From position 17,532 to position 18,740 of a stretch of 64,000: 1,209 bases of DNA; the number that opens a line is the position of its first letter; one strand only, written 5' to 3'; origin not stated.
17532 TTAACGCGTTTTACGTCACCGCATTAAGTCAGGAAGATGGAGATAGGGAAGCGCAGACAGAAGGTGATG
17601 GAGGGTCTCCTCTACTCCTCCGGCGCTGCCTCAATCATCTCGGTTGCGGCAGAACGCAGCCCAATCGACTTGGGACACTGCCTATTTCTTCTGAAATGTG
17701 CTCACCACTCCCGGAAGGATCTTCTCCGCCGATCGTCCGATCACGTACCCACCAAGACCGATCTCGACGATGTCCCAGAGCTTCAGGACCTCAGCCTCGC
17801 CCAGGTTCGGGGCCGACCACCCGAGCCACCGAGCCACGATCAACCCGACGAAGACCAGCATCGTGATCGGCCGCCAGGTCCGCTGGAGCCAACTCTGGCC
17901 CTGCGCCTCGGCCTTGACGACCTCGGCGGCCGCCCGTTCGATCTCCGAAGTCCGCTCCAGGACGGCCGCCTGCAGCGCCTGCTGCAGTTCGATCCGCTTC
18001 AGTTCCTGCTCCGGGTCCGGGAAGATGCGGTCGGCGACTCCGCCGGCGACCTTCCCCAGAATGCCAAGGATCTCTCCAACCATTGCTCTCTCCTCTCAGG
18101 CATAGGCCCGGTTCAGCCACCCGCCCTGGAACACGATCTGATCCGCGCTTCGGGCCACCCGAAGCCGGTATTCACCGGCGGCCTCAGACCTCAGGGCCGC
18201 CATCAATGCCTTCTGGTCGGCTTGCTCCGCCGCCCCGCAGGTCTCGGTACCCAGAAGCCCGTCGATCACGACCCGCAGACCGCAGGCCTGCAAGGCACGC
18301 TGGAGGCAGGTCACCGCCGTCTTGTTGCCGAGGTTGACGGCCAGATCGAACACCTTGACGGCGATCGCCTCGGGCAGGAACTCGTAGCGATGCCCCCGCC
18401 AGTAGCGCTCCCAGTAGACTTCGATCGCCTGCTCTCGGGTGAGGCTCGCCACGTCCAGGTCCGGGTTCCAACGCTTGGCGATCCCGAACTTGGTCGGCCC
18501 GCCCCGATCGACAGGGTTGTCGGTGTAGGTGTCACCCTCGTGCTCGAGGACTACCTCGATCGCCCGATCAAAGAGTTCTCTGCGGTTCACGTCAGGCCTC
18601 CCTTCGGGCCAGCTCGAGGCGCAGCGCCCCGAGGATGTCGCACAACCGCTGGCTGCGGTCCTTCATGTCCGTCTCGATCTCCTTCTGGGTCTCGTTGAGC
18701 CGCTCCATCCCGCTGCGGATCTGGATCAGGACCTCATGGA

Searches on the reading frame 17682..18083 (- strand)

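Call 38: search_protein_families(library=pfam, proteins=[window:17682-18083:-], max_evalue=0.01)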
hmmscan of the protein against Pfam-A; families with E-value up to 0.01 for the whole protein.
window:17682-18083:- (133 aa): 1 family
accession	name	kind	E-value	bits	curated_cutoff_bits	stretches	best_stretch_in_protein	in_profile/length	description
PF11351.13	GTA_holin_3TM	-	4.4e-12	47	24.8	1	10-117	4-122/123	Holin of 3TMs, for gene-transfer release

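Call 39: search_protein_families(library=phrogs, proteins=[window:17682-18083:-], max_evalue=0.01)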
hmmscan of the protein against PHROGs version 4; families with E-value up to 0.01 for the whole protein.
window:17682-18083:- (133 aa): 2 families
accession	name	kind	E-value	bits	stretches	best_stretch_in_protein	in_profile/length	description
phrog_3427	-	lysis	4.4e-30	105.5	1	6-123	8-136/141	holin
phrog_12264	-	unknown function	8e-05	23.8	1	5-89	6-87/142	-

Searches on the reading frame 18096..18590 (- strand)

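Call 38: search_protein_families(library=pfam, proteins=[window:18096-18590:-], max_evalue=0.01)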
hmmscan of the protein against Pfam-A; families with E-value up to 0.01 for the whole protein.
window:18096-18590:- (164 aa): 3 families
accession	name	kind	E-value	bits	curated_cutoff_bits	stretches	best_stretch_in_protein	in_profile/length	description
PF05838.17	Glyco_hydro_108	-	8.6e-20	71.5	21.2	1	12-88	2-85/85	Glycosyl hydrolase 108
PF09374.15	PG_binding_3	-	1.6e-08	35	24.6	1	92-162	2-75/76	Predicted Peptidoglycan domain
PF10636.14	hemP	-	0.0063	16.8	25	0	4-23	5-24/37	Hemin uptake protein hemP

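Call 39: search_protein_families(library=phrogs, proteins=[window:18096-18590:-], max_evalue=0.01)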
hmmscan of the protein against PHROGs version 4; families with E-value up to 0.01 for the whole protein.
window:18096-18590:- (164 aa): 2 families
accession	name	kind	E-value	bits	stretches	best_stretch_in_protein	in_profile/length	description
phrog_315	-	lysis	2.8e-36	126.3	1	5-162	333-484/677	endolysin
phrog_12853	-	unknown function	3.3e-18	67.4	1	7-121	3-129/131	-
